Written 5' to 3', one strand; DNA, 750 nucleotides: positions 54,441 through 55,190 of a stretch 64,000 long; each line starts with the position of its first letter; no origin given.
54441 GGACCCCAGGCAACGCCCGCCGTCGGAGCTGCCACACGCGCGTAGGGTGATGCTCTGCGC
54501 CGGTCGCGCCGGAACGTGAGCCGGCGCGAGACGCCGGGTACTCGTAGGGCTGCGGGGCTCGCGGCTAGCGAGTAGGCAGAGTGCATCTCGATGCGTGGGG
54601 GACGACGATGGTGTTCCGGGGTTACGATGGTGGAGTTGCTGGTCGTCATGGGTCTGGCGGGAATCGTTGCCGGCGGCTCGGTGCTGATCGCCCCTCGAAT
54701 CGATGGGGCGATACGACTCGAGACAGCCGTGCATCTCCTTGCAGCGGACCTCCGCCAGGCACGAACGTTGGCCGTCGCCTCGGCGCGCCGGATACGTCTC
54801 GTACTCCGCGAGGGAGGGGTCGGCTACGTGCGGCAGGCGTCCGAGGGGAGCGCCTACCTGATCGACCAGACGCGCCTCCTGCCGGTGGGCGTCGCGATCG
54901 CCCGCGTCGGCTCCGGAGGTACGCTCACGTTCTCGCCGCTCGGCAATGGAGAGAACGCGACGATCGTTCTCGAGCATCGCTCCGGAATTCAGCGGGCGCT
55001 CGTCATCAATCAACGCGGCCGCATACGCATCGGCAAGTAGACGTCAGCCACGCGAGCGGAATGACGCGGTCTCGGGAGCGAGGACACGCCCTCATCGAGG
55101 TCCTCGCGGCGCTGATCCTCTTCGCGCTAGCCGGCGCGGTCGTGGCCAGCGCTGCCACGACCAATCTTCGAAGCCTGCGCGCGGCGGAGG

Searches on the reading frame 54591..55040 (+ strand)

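Call 65: search_protein_families(library=pfam, proteins=[window:54591-55040:+], max_evalue=0.01)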
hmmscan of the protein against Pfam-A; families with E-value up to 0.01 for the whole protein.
window:54591-55040:+ (149 aa): 2 families
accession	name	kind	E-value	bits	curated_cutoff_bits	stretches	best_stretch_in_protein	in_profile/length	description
PF12019.13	GspH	-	5.7e-08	33.7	21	1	47-142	2-107/108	Type II transport protein GspH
PF07963.17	N_methyl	-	0.00054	19.9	21.2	1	9-30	5-26/27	Prokaryotic N-terminal methylation motif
